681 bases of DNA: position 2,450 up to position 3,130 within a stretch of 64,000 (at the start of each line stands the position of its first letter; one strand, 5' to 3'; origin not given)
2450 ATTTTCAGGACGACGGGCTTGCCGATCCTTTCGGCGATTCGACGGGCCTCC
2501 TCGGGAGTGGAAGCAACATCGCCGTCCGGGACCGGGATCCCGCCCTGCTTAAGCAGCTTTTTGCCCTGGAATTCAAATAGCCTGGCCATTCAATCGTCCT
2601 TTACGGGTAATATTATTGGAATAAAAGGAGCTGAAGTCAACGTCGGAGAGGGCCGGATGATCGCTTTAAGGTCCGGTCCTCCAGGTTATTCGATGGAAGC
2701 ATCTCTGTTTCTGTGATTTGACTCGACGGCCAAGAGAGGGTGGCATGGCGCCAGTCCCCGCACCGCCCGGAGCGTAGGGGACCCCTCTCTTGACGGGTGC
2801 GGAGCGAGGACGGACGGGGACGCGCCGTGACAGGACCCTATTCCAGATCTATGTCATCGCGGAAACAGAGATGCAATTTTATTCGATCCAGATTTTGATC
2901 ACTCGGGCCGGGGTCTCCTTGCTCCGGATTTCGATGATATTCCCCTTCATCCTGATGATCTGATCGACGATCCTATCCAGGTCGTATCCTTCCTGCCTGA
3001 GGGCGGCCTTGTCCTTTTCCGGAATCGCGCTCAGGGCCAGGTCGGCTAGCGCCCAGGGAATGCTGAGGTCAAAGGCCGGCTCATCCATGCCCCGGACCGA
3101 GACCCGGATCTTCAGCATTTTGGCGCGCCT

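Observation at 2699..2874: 176-nt GC-rich, highly self-complementary repeat with 19-nt terminal inverted repeats: a MITE-like element or an unrecognised structured RNA family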

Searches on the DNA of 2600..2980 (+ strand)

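Call 5: search_rna_families(source=window, start=2600, end=2980, threshold=evalue, max_evalue=10, show_alignments=3)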
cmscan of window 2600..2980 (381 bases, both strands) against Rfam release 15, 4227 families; matches with E-value up to 10: 0.
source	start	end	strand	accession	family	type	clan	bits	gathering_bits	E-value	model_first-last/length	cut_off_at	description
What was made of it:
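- Tried and rejected: E up to 10 on the element gave nothing (call 5).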

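Call 34: search_dna_similar(query=window:2695-2878:+, collection=plasmids, mode=distant, max_evalue=1, max_rows=20)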
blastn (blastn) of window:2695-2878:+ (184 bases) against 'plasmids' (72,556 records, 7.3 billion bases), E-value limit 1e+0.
Records with a match: 1; places in all: 1; records where one place covers at least 80% of the query: 0.
Best place of each record, by identity: 80-90% 1.
By first word of the organism name: Halomarina 1.
By predicted mobility (MOB-suite, as given by PLSDB): non-mobilizable 1.
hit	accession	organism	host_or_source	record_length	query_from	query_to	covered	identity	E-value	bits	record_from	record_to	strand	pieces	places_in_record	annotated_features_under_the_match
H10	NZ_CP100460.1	Halomarina sp. BND7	cell culture,sediment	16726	105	142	21%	87.2%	4e-2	46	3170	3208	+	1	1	none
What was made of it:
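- On Correia / ERIC / RUP families: Rfam, plasmid and phage-type searches found no similarity (calls 5, 34).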

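Call 55: build_rna_model(alignment_id=A4)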
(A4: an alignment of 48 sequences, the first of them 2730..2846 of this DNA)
Model R1 built from alignment A4 (48 sequences, 121 columns); structure: RNAalifold consensus.
model positions 113; base pairs 26; branch points 0; effective number of sequences 1.44; information 0.59 bits per position. Calibrated on 0.2 Mb of random sequence (short: E-values are rough).
structure used (alignment columns):
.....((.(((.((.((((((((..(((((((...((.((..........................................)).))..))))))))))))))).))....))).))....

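Call 57: search_with_rna_model(model_id=R1, sources=[window, L007, L008, L009, L010, L011, L012, L013, L014, L015, L016, L017, L018, L019, L020, L021, L022, L023, L024, L025, L026, L027, L028, L029, L030, L031, L032, L033, L034, L035, L036, L037, L038, L039, L040, L041, L042, L043, L044, L045, L046, L047, L048, L049, L050, L051, L052, L053, L054, L055, L056, L057, L058, L059, L060, L061, L062, L063, L064, L065, L066, L067, L068, L069, L070, L071, L072, L073, L074, L075, L076, L077, L078, L079, L080, L081, L082, L083, L084, L085, L086, L087, L088, L089, L090, L091, L092, L093, L094, L095, L096, L097, L098, L099, L100, L101, L102, L103, L104, L105], max_evalue=0.01)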
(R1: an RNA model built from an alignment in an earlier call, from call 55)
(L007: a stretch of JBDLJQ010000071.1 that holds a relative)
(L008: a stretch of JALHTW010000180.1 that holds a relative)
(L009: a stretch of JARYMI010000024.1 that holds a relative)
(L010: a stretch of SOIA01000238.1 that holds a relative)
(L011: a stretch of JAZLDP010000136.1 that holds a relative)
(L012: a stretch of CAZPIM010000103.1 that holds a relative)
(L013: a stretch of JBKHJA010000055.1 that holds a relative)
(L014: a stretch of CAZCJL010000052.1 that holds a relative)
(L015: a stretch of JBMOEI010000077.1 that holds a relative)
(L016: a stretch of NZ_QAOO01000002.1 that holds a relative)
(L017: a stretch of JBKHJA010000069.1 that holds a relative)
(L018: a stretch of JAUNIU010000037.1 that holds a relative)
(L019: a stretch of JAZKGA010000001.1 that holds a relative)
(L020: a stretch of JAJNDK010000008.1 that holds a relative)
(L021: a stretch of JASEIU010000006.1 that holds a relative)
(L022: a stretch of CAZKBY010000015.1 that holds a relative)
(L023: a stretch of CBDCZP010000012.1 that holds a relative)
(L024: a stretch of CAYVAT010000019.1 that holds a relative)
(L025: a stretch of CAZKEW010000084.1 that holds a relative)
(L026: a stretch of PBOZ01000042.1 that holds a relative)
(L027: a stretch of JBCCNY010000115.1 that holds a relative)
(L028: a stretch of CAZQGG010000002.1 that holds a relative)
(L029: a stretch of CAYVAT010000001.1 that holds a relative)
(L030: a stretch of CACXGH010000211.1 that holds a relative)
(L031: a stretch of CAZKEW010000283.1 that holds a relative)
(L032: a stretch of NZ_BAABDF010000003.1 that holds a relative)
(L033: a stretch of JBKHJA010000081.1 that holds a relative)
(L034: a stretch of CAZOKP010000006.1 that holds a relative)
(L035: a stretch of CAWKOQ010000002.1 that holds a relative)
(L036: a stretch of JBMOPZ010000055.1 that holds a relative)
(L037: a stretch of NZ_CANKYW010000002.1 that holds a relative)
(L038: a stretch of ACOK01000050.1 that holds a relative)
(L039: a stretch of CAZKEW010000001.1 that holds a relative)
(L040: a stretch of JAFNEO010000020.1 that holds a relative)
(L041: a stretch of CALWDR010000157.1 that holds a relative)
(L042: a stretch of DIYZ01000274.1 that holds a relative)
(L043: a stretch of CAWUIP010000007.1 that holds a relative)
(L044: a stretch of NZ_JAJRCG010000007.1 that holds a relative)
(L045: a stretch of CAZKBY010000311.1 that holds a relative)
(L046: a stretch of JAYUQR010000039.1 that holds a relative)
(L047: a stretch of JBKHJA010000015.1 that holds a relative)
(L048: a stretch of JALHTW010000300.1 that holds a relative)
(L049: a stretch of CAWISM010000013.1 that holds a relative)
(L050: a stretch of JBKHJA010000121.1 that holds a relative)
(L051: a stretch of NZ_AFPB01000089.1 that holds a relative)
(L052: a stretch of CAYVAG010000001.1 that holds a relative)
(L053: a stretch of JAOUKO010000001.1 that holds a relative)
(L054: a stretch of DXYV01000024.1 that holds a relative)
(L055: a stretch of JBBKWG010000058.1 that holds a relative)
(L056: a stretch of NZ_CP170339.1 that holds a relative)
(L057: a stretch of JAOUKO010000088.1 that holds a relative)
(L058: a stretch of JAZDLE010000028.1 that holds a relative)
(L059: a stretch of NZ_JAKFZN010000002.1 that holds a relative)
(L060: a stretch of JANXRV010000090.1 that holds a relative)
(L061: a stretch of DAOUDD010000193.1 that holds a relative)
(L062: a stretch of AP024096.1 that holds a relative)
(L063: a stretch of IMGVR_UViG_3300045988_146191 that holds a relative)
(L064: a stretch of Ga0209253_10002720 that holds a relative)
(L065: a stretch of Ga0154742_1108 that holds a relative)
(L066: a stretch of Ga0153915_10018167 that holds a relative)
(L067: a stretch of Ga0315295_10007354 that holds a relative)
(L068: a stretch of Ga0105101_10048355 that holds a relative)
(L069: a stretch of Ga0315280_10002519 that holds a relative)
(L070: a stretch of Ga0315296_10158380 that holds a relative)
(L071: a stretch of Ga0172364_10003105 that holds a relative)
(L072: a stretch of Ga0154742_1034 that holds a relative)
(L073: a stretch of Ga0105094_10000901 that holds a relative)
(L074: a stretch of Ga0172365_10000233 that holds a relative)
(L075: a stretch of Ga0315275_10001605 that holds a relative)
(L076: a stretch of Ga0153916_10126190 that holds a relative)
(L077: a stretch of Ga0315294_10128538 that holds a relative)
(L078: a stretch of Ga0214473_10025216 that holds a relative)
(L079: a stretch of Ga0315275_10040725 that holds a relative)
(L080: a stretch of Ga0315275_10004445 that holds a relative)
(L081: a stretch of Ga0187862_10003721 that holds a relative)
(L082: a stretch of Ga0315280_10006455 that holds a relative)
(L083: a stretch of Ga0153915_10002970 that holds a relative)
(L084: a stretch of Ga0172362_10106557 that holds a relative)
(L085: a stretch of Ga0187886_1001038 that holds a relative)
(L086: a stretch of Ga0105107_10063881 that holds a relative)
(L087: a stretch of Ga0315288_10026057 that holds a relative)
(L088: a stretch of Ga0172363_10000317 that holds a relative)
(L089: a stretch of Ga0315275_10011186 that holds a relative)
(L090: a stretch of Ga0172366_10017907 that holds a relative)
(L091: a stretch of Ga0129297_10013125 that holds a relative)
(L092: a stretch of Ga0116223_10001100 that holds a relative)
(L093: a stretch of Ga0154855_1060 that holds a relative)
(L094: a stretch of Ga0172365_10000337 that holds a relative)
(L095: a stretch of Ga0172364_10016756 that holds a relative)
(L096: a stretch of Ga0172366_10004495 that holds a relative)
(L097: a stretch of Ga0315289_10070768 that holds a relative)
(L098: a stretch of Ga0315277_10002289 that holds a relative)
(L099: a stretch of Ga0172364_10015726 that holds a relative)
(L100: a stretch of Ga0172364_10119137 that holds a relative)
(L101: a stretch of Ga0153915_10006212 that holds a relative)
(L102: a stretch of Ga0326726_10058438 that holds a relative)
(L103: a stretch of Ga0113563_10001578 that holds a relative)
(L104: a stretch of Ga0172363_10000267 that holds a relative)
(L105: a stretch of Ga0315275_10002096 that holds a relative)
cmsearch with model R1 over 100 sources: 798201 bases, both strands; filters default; matches with E-value up to 0.01: 57.
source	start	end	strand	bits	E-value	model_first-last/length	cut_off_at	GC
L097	1730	1842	+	131.7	1.8e-34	1-113/113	no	0.7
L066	3853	3965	+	126.7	5.2e-33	1-113/113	no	0.71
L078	1572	1684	+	125.1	1.5e-32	1-113/113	no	0.74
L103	2781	2893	+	122.4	8.8e-32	1-113/113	no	0.74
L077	1536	1648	-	122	1.1e-31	1-113/113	no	0.73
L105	2107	2219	-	118.1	1.5e-30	1-113/113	no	0.75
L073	3404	3516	+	115.5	8.3e-30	1-113/113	no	0.76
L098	13131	13243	+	115.4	8.7e-30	1-113/113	no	0.76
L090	800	912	+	109.5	4.3e-28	1-113/113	no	0.72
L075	1808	1923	-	105.8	5.1e-27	1-113/113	no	0.72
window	2730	2846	+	104.9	9.2e-27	1-113/113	no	0.71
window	40007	40123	+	104.6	1.2e-26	1-113/113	no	0.71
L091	3728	3845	+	103.2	2.9e-26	1-113/113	no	0.7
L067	1377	1494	-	102.7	3.9e-26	1-113/113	no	0.72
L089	3670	3787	-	102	6.1e-26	1-113/113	no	0.71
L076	2320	2435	+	100.9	1.3e-25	1-113/113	no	0.7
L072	7207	7323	+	97.6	1.1e-24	1-113/113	no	0.74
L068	1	96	+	97.1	1.7e-24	18-113/113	5'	0.76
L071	4290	4401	+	94.9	6.8e-24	1-113/113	no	0.73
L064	1356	1466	-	86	2.5e-21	1-113/113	no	0.7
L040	5756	5848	+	85.7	3.1e-21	1-93/113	3'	0.8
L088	6893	7007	+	84.9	5.1e-21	1-113/113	no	0.71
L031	2366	2520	+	81.5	4.9e-20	1-113/113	no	0.54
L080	8583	8776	+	72.6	1.8e-17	1-113/113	no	0.59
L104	6556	6671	+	72.4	2e-17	1-113/113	no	0.72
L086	803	984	-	67.2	6.1e-16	1-113/113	no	0.59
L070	1094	1302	-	58.5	1.9e-13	1-113/113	no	0.56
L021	4298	4413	+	58.3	2.1e-13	1-113/113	no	0.69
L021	4589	4704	+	54.8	2.2e-12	1-113/113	no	0.69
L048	1452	1563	+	53.1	6.7e-12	1-113/113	no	0.68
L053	4897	5006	-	50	5.4e-11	1-113/113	no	0.6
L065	11060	11268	+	48.8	1.2e-10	1-113/113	no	0.65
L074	3684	3799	-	36.9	3.1e-07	1-113/113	no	0.64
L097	1730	1842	-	35.9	5.9e-07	1-113/113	no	0.7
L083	82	193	+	32.5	5.7e-06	1-113/113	no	0.71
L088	6704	6818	+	32.4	5.9e-06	1-113/113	no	0.59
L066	3853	3965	-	31.5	1.1e-05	1-113/113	no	0.71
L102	1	81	+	31.3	1.2e-05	55-113/113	5'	0.65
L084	1984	2091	-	30.1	2.8e-05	1-113/113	no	0.63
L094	11166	11273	-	30.1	2.8e-05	1-113/113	no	0.63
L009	259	366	-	28.7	7.1e-05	1-113/113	no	0.63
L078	1572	1684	-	28.6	7.5e-05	1-113/113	no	0.74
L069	5972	6108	+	28.3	9e-05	1-113/113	no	0.64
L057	6989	7095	-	27.7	0.00014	1-113/113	no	0.52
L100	1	33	+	27.6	0.00015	81-113/113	5'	0.64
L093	7563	7651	-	27.5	0.00015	1-113/113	no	0.65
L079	879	991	-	26.6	0.00029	1-113/113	no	0.67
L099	5809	5839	-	26.5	0.00031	83-113/113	5'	0.65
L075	1808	1923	+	25.4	0.0006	1-113/113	no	0.72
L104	6343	6456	+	24.9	0.00084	1-113/113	no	0.64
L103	2781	2893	-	24.8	0.00089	1-113/113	no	0.74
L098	13130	13244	-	23.4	0.0023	1-113/113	no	0.75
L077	1536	1648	+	23.4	0.0024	1-113/113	no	0.73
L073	3405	3517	-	22.4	0.0045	1-113/113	no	0.75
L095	5349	5457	+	22.3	0.0047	1-113/113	no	0.61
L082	1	52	+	22.3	0.0049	62-113/113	5'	0.62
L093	7563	7777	+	21.5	0.0082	1-113/113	no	0.62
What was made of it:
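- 2738..2838 (+): Conserved hairpin core of copy 1 (101 nt, 75% GC). P2 pairs 2744-2751 with 2822-2829. P3 pairs 2754-2760 with 2815-2821. The apex is type iii. Covariance model R1 scores 104.9 bits (call 57).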

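Call 58: search_with_rna_model(model_id=R1, sources=[L106, L107, L108, L109, L110, L111, L112, L113, L114, L115, L116, L117, L118, L119, L120, L121, L122, L123, L124, L125, L126, L127, L128, L129, L130, L131, L132, L133, L134, L135, L136, L137, L138, L139, L140, L141, L142, L143, L144, L145, L146, L147, L148, L149, L150, L151, L152, L153, L154, L155, L156, L157, L158, L159, L160, L161, L162, L163, L164, L165, L166, L167, L168, L169, L170, L171, L172, L173, L174, L175, L176, L177, L178, L179, L180, L181, L182, L183], max_evalue=0.01)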
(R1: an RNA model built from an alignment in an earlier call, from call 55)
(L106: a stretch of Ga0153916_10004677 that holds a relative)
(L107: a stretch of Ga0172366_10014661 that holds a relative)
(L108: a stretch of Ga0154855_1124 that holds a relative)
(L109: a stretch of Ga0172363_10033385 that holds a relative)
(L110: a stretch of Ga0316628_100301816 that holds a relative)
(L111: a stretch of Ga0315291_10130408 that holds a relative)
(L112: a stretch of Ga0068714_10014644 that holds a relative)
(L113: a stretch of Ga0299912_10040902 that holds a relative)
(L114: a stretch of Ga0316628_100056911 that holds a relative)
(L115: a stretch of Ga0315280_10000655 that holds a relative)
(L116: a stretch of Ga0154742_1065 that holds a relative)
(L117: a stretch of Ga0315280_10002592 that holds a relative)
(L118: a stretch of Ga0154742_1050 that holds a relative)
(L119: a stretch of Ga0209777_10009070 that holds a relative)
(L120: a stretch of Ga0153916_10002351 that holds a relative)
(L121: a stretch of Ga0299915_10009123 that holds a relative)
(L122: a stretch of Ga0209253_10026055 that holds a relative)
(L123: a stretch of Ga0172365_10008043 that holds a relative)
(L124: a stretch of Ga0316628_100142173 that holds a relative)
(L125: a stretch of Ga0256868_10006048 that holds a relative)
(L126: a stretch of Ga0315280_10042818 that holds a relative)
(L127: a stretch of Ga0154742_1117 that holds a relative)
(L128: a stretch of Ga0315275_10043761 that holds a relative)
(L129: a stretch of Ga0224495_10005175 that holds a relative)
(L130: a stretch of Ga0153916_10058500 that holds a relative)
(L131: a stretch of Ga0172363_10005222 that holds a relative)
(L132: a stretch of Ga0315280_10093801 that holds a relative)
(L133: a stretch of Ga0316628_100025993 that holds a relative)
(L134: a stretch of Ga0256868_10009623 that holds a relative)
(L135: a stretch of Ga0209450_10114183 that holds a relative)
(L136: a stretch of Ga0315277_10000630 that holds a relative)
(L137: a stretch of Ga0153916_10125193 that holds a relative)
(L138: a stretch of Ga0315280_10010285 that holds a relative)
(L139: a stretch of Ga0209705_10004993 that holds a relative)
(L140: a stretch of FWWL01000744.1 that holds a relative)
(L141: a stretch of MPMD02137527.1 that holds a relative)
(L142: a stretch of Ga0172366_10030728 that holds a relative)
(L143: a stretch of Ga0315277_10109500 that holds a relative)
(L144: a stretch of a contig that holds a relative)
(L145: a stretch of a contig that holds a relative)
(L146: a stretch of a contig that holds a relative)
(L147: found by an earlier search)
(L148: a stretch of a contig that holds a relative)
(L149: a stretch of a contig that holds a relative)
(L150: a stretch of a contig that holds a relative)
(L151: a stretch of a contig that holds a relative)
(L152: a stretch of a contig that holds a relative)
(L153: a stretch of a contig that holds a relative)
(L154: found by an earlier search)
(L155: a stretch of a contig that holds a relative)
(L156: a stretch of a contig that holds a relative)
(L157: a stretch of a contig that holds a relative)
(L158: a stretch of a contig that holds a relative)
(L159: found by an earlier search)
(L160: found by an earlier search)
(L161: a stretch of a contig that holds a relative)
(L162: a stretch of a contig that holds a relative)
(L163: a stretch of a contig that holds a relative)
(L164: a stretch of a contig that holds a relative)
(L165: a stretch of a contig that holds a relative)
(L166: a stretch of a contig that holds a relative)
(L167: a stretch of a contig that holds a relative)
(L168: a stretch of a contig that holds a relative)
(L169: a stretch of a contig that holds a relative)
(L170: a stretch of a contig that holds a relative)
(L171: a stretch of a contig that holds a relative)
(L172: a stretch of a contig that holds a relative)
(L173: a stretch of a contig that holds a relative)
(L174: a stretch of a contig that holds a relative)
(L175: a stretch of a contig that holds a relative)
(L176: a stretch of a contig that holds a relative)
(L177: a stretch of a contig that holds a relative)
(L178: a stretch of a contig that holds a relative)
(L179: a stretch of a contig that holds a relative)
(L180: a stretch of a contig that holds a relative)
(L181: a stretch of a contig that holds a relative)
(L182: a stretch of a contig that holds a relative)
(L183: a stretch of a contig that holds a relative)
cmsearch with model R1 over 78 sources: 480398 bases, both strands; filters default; matches with E-value up to 0.01: 78.
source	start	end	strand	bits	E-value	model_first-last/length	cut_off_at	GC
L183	310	422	+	128.4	1e-33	1-113/113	no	0.71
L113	2970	3082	-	128.2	1.1e-33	1-113/113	no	0.73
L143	2364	2476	+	128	1.3e-33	1-113/113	no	0.71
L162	2143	2255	+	125.1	8.7e-33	1-113/113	no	0.73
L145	6878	6990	+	123.9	2e-32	1-113/113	no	0.75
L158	3468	3580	-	122.4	5.3e-32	1-113/113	no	0.74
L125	209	321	-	122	6.9e-32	1-113/113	no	0.66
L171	609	721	-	122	6.9e-32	1-113/113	no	0.66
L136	251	363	+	121.7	8.6e-32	1-113/113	no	0.7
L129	3355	3467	-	121.5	9.2e-32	1-113/113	no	0.72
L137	548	660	-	120.1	2.4e-31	1-113/113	no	0.77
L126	3006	3119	-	118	9.9e-31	1-113/113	no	0.72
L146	6122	6234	-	112.8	2.9e-29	1-113/113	no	0.74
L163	2278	2389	-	112.6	3.3e-29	1-113/113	no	0.69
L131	4783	4895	+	112.4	3.8e-29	1-113/113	no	0.73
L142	3582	3694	-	112.4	3.8e-29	1-113/113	no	0.73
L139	1576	1688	+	111.7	6e-29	1-113/113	no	0.77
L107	2184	2300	-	108.8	4.3e-28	1-113/113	no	0.7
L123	4924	5040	-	108.3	5.7e-28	1-113/113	no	0.68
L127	2128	2243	-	106.8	1.5e-27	1-113/113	no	0.71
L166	1184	1295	+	105.6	3.6e-27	1-113/113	no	0.69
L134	2838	2955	-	105.3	4.2e-27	1-113/113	no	0.74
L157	2178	2290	+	105.2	4.5e-27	1-113/113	no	0.79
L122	554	670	+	105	5.2e-27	1-113/113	no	0.68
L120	1279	1389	-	104.4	7.7e-27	1-113/113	no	0.65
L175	1819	1935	+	104.2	8.5e-27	1-113/113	no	0.67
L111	604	721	+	102.7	2.4e-26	1-113/113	no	0.72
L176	6796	6912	-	102.4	2.9e-26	1-113/113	no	0.71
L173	101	217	+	100.9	8.1e-26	1-113/113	no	0.73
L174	10573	10690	-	100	1.4e-25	1-113/113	no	0.75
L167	2231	2348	+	98.9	3e-25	1-113/113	no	0.72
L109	3738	3851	-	98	5.1e-25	1-113/113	no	0.71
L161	2963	3080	+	97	1e-24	1-113/113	no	0.74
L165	14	131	+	96.5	1.4e-24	1-113/113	no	0.69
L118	4795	4910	+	94.3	6.3e-24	1-113/113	no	0.69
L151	1032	1227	-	85.3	2.4e-21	1-113/113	no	0.6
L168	7261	7374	-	82.1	1.9e-20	1-113/113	no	0.75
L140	3587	3702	+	79.9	8.1e-20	1-113/113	no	0.67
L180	136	319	-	78.8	1.8e-19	1-113/113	no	0.57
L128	3797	3909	+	78.3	2.5e-19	1-113/113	no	0.64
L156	6842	6957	-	77.2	5.1e-19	1-113/113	no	0.68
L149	8591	8705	+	76.1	1e-18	1-113/113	no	0.71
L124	340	524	-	68.5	1.6e-16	1-113/113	no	0.61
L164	1038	1234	+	68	2.2e-16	1-113/113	no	0.6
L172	7226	7364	-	67.3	3.4e-16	1-113/113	no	0.73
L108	502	683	-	65.3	1.3e-15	1-113/113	no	0.6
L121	2301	2482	-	65.3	1.3e-15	1-113/113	no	0.6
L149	8370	8483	+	60.3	3.5e-14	1-113/113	no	0.72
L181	2964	3095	+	44.1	1.6e-09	1-113/113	no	0.67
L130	1148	1277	-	41.6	8.2e-09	1-113/113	no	0.65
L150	5234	5364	+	40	2.3e-08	1-113/113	no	0.66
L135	1771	1815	-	39.6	3e-08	69-113/113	5'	0.73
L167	2494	2625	+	36.1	3.2e-07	1-113/113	no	0.67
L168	217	350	+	34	1.3e-06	1-113/113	no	0.69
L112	916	1004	+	33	2.5e-06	1-113/113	no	0.71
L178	279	477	-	32.9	2.6e-06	1-113/113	no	0.6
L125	209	321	+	32.7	2.9e-06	1-113/113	no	0.66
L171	609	721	+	32.7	2.9e-06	1-113/113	no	0.66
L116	7903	8110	-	31.3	7.8e-06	1-113/113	no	0.67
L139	6392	6512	-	30.7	1.1e-05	1-113/113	no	0.7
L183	310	422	-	30.3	1.4e-05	1-113/113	no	0.71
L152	295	402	-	30.1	1.7e-05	1-113/113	no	0.63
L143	2364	2476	-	30.1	1.7e-05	1-113/113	no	0.71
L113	2970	3082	+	29.9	1.9e-05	1-113/113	no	0.73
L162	2143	2255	-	29.8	2e-05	1-113/113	no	0.73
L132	1092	1195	+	28.9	3.6e-05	1-113/113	no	0.62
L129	3355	3467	+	26.9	0.00014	1-113/113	no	0.72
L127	2128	2243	+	26.8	0.00015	1-113/113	no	0.71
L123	4925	5039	+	25.8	0.00028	1-113/113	no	0.68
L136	252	362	-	25.7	0.0003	1-113/113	no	0.7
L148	2535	2642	+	25.1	0.00046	1-113/113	no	0.69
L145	6878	6990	-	25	0.00047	1-113/113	no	0.75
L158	3468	3580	+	24.8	0.00054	1-113/113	no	0.74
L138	11729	11772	-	24.8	0.00054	70-113/113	5'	0.68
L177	5033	5144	+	24.7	0.00059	1-113/113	no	0.62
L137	548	660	+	23.5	0.0013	1-113/113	no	0.77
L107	2185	2299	+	23.5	0.0013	1-113/113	no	0.7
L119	5609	5715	-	20.7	0.0081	1-113/113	no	0.71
